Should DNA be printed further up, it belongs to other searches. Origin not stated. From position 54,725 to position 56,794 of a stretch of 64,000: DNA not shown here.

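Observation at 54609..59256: The etfB-etfA pair is split by 4.6 kb carrying two tandem paralogous glycoprotein-like genes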

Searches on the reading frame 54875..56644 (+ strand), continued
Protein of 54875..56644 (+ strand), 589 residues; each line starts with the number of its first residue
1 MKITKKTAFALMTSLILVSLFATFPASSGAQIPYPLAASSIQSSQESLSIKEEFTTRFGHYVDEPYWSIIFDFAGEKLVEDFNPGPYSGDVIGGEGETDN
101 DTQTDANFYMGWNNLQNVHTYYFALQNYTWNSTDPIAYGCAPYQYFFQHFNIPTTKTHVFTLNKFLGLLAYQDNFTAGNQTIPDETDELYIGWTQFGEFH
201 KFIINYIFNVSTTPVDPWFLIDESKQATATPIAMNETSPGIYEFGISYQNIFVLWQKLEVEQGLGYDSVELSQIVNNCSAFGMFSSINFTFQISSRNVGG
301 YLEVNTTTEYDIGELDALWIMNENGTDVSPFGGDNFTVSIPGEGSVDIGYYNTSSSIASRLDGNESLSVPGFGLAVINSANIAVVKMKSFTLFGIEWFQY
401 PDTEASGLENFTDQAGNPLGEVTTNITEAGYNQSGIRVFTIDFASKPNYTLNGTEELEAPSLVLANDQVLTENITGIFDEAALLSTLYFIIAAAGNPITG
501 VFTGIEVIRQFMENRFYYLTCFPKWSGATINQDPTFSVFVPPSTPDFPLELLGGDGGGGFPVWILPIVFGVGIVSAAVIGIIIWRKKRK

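Call 45: search_protein_representatives(alignment_id=A1)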
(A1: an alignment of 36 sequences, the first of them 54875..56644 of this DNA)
Query: 36 sequences, 549 profile positions. Proteins with E-value up to 0.001 (for the whole library): 212; up to 1e-10: 93; up to 1e-30: 41. The best 150 are listed.
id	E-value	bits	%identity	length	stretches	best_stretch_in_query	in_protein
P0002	6.9e-218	740.9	-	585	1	1-546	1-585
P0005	1.2e-211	720.3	-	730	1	4-545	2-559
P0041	1.7e-201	686.8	-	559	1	1-549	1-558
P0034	9.2e-197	671.2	-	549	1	1-546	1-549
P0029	1.1e-182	624.8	-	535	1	3-549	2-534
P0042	1.3e-172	591.5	-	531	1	3-544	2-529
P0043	1.2e-169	581.7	-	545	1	1-549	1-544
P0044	4.2e-163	560.1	-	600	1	4-540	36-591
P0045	2.6e-157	541.0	-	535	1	1-543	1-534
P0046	4.9e-151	520.3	-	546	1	6-544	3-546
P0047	9.4e-150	516.0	-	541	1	1-546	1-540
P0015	8.1e-147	506.3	-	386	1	1-364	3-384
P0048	4.6e-134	464.2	-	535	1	11-533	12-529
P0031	3.2e-119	415.2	-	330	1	211-548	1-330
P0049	2.6e-111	389.1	-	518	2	78-544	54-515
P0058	1.2e-41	159.2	-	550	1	9-534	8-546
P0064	4.8e-37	144.0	-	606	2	113-525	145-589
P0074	7.9e-31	123.5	-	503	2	8-298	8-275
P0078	2.8e-30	121.7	-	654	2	5-330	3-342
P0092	1.3e-22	96.4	-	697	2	118-546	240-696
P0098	9.7e-20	86.9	-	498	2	30-301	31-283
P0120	2.2e-13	65.9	-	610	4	477-546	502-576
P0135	7.3e-10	54.3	-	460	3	471-542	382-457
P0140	7.8e-09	50.9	-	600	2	381-545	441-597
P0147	2.1e-08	49.5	-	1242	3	471-548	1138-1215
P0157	8.7e-08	47.4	-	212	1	370-543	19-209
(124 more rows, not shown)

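Call 50: find_encoding_contigs(protein=P0006, flank=5000, max_places=3)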
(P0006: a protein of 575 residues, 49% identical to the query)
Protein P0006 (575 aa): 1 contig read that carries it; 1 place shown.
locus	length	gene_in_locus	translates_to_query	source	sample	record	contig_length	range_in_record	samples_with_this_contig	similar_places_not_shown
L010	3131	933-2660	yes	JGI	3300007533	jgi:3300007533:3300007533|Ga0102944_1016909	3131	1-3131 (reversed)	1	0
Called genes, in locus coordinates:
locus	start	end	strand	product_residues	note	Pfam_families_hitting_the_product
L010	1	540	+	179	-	?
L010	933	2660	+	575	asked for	-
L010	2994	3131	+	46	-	?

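Call 51: find_encoding_contigs(protein=P0005, flank=8000, max_places=2)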
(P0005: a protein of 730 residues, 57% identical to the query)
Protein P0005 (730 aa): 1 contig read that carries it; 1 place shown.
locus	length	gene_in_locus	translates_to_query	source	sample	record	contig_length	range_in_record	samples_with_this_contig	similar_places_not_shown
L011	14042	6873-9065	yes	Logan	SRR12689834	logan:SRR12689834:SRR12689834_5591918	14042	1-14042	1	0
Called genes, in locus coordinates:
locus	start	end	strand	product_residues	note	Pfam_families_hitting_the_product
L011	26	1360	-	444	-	PF07690:MFS_1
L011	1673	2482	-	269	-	-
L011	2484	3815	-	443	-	PF00384:Molybdopterin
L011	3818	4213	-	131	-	PF01568:Molydop_binding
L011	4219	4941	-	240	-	PF12838:Fer4_7, PF00037:Fer4 (weak), PF13237:Fer4_10, PF13187:Fer4_9, PF00037:Fer4, PF12838:Fer4_7, PF13187:Fer4_9 (weak), PF00037:Fer4, +11 more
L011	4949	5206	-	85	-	PF13484:Fer4_16 (faint), PF00037:Fer4 (weak), PF12837:Fer4_6 (weak), PF13237:Fer4_10, PF13183:Fer4_8 (weak), PF12838:Fer4_7, PF13187:Fer4_9, PF00037:Fer4 (weak), +5 more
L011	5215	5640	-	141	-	PF02662:FlpD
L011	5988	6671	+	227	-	-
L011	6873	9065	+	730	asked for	PF01022:HTH_5 (faint), PF12840:HTH_20 (faint), PF24266:HTH_HVO_0163_N, PF13412:HTH_24 (weak), PF24266:HTH_HVO_0163_N (weak)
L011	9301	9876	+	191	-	-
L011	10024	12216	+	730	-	PF01047:MarR (faint), PF12840:HTH_20 (faint), PF13412:HTH_24 (weak), PF24266:HTH_HVO_0163_N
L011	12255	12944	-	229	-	PF00227:Proteasome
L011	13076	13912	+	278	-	PF00561:Abhydrolase_1, PF12146:Hydrolase_4, PF12697:Abhydrolase_6, PF03096:Ndr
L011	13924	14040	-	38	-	?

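Call 56: search_protein_families(library=pfam, alignment_id=A1, max_evalue=1)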
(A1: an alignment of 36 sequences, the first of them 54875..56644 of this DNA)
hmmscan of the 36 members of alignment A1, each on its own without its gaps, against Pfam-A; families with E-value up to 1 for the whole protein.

A. member 1, window:54875-56644:+ (589 aa): 0 families

B. families by the number of members that match (of 36 scanned): 31 families (the first 25 are shown)
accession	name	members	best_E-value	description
PF24266.1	HTH_HVO_0163_N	4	7e-20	HVO_0163, N-terminal HTH domain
PF13412.12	HTH_24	4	6.2e-14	Winged helix-turn-helix DNA-binding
PF01047.28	MarR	4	5.1e-08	MarR family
PF12840.13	HTH_20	4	1.3e-06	Helix-turn-helix domain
PF01022.26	HTH_5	4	1.6e-06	Bacterial regulatory protein, arsR family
PF04182.18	B-block_TFIIIC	4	0.0015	B-block binding subunit of TFIIIC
PF25212.1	HVO_A0114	4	0.0015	HVO_A0114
PF12802.13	MarR_2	3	7.9e-06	MarR family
PF08279.18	HTH_11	3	0.0045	HTH domain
PF13556.12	HTH_30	3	0.024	PucR C-terminal helix-turn-helix domain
PF00196.25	GerE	3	0.037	Bacterial regulatory proteins, luxR family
PF10007.15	DUF2250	2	0.0026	Uncharacterized protein conserved in archaea (DUF2250)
PF13601.12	HTH_34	2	0.021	Winged helix DNA-binding domain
PF14394.12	DUF4423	2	0.029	Domain of unknown function (DUF4423)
PF21322.2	KDM6_C-hel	2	0.05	Lysine-specific demethylase 6/UTY, C-terminal helical domain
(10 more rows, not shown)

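Call 57: search_protein_families(library=pfam, proteins=[P0147, P0092, P0064, P0078, P0120, P0140, P0074, P0058, P0098, P0157], max_evalue=0.01)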
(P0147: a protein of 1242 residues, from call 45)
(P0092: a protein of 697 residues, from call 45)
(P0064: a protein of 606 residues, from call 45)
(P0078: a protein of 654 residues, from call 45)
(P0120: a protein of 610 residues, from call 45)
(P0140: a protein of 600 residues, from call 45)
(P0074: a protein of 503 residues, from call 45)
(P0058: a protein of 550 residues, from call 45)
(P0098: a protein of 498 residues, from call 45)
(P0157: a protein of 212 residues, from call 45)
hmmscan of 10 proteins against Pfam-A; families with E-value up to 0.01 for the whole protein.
P0147 (1242 aa): 0 families

P0092 (697 aa): 0 families

P0064 (606 aa): 0 families

P0078 (654 aa): 0 families

P0120 (610 aa): 0 families

P0140 (600 aa): 1 family
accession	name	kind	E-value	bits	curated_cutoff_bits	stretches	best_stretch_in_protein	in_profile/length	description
PF24517.2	CBM96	-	8e-17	62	26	1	49-207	7-161/164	Carbohydrate-binding module family 96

P0074 (503 aa): 0 families

P0058 (550 aa): 0 families

P0098 (498 aa): 0 families

P0157 (212 aa): 0 families

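Call 58: list_cluster_members(proteins=[P0074, P0064, P0147, P0098, P0092, P0058, P0041, P0044, P0157, P0135])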
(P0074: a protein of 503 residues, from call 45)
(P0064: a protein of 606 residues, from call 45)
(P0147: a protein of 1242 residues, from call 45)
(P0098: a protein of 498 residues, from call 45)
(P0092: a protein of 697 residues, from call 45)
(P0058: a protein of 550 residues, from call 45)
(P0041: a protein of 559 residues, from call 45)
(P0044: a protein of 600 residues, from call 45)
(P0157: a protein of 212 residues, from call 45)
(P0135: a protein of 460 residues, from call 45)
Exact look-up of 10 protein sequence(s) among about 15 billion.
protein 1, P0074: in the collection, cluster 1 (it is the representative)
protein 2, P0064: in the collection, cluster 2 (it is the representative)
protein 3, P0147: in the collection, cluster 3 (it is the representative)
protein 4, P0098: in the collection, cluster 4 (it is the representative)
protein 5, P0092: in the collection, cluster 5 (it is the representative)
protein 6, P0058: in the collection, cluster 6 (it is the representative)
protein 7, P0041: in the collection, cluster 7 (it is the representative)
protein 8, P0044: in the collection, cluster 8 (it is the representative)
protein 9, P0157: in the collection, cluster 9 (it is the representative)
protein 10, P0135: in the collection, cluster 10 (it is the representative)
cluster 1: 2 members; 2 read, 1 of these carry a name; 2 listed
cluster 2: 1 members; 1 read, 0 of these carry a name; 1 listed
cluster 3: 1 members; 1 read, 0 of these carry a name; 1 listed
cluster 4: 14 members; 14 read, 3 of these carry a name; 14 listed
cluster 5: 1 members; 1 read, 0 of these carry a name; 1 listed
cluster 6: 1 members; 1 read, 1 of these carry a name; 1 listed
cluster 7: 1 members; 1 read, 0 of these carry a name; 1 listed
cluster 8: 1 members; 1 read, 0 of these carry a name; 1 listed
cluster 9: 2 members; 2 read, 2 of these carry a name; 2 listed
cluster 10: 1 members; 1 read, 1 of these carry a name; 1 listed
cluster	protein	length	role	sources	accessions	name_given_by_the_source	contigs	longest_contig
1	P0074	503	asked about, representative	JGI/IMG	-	-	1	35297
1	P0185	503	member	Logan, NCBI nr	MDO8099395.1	hypothetical protein [Candidatus Njordarchaeota archaeon]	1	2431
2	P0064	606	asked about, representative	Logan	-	-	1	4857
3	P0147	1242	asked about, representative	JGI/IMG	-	-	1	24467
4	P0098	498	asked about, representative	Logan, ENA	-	-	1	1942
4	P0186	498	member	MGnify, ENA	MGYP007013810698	FL=1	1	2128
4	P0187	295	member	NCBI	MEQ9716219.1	MAG: hypothetical protein ABGF52_11895, partial [Candidatus Asgardarchaeum sp.]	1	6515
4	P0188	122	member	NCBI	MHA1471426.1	MAG: hypothetical protein ACTSSP_12850, partial [Candidatus Asgardarchaeia archaeon]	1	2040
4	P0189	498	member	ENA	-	-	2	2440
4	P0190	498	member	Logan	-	-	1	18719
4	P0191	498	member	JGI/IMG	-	-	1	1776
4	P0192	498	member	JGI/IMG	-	-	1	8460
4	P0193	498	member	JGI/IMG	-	-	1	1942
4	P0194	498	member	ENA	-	-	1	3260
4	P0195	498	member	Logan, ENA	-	-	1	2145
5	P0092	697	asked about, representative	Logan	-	-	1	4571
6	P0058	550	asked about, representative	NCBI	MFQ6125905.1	MAG: hypothetical protein ACE5R6_15060, partial [Candidatus Heimdallarchaeota archaeon]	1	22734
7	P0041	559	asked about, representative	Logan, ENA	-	-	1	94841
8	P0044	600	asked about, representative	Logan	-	-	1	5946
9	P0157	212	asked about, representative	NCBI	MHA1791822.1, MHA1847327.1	MAG: Loki-CTERM sorting domain-containing protein [Promethearchaeota archaeon]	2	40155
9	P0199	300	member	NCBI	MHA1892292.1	MAG: Loki-CTERM sorting domain-containing protein [Promethearchaeota archaeon]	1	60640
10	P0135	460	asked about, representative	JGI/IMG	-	hypothetical protein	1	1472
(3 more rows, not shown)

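Call 59: search_protein_families(library=ncbifam, proteins=[P0157, P0199, P0034, P0010, P0098, P0074], max_evalue=10)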
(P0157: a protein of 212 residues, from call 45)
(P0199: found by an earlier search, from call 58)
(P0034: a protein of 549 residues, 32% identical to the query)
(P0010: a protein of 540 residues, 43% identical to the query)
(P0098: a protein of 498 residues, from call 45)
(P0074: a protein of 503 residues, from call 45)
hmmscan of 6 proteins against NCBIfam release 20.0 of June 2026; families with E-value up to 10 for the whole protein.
P0157 (212 aa): 1 family
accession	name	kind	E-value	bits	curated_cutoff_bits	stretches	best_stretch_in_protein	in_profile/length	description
NF033507.3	Loki-CTERM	subfamily_domain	1.2e-05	25.4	19.9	1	184-209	1-24/27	Loki-CTERM sorting domain-containing protein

P0199 (300 aa): 1 family
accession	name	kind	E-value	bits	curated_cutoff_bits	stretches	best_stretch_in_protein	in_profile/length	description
NF033507.3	Loki-CTERM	subfamily_domain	2e-05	24.7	19.9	1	272-297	1-24/27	Loki-CTERM sorting domain-containing protein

P0034 (549 aa): 0 families

P0010 (540 aa): 1 family
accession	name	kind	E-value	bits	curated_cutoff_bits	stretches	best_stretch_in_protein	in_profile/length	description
NF041635.1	STM3941_fam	subfamily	0.048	13.6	40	1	71-103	68-99/157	STM3941 family protein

P0098 (498 aa): 1 family
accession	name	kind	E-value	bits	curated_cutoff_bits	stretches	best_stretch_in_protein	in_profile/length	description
NF033507.3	Loki-CTERM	subfamily_domain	1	9.8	19.9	1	478-498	7-27/27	Loki-CTERM sorting domain-containing protein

P0074 (503 aa): 3 families
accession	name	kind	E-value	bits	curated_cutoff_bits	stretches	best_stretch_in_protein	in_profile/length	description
NF051874.1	PVV_CTERM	equivalog_domain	0.016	15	27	1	479-502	9-32/38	PVV-CTERM domain-containing choice-of-anchor G protein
NF040681.2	GPS-CTERM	domain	0.2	11.9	28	1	483-502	8-26/28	GPS-CTERM domain-containing protein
NF058571.1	GVDTG_CTERM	domain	0.35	11.2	29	1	476-502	17-44/44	GVDTG sorting domain-containing protein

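Call 102: list_cluster_members(proteins=[P0034, P0036, P0033, P0030, P0035, P0039, P0009, P0016, P0019, P0026])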
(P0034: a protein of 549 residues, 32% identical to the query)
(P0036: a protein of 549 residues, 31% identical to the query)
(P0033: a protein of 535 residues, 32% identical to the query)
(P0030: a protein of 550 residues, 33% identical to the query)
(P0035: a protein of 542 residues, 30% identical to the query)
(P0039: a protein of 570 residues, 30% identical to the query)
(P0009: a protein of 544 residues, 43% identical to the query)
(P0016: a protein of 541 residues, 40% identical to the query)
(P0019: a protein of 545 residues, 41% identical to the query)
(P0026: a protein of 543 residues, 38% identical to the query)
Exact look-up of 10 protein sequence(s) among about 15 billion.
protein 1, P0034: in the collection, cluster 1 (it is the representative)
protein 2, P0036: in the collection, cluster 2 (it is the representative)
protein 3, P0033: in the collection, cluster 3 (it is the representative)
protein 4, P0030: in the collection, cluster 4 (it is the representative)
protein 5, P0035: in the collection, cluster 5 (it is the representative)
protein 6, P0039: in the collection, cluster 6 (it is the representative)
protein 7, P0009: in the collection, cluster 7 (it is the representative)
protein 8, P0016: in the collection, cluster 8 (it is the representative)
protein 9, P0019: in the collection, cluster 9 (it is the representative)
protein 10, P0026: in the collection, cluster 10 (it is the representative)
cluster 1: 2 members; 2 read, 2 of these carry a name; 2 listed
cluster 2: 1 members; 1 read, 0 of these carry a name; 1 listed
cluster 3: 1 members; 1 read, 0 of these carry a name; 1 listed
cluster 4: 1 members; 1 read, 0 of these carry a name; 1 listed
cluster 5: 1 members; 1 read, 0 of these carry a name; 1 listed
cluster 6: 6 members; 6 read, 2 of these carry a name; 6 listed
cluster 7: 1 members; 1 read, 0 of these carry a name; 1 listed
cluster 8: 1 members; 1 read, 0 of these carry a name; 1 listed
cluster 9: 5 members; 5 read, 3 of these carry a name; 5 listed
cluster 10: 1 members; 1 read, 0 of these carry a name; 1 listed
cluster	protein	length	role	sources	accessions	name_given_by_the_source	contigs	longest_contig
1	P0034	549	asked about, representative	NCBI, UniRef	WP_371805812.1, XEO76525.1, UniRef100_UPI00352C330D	hypothetical protein [Candidatus Lokiarchaeum ossiferum] | hypothetical protein n=1 Tax=Candidatus Lokiarchaeum ossiferum TaxID=2951803 ...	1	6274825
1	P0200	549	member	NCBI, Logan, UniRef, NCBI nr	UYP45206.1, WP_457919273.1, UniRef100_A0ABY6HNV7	hypothetical protein NEF87_001491 [Candidatus Lokiarchaeum ossiferum] | DUF2330 domain-containing protein n=1 Tax=Candidatus Lokiarchaeum ossiferum TaxID=2951803 ... | hypothetical protein NEF87_001491 [Candidatus Lokiarchaeum sp. B-35]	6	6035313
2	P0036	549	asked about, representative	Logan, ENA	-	-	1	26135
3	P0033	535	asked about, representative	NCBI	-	-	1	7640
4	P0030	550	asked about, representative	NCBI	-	-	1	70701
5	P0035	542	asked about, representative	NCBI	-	-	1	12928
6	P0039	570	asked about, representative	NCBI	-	-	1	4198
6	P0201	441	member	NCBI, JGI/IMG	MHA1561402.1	MAG: hypothetical protein ACTSPA_04690 [Promethearchaeota archaeon]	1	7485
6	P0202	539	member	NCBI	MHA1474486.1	MAG: hypothetical protein ACTSQ5_04795 [Promethearchaeota archaeon]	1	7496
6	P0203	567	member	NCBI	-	-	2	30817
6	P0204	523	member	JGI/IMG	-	-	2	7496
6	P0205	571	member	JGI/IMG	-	-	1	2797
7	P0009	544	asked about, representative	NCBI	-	-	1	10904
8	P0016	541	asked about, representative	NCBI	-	-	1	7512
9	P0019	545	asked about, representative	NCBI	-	-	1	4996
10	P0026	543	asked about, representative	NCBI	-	-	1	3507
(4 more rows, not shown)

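Call 103: search_protein_families(library=pfam, proteins=[P0200, P0034, P0036, P0040, window:54875-56644:+], max_evalue=10)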
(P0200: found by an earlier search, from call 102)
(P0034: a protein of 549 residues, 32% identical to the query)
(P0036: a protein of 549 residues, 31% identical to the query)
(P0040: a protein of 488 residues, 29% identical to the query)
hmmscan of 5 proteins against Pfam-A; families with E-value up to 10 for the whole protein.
P0200 (549 aa): 1 family
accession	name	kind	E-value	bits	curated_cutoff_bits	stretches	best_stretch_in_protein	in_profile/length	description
PF11297.13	DUF3098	-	0.15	12.1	25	1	2-21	3-22/67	Protein of unknown function (DUF3098)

P0034 (549 aa): 0 families

P0036 (549 aa): 0 families

P0040 (488 aa): 0 families

window:54875-56644:+ (589 aa): 0 families
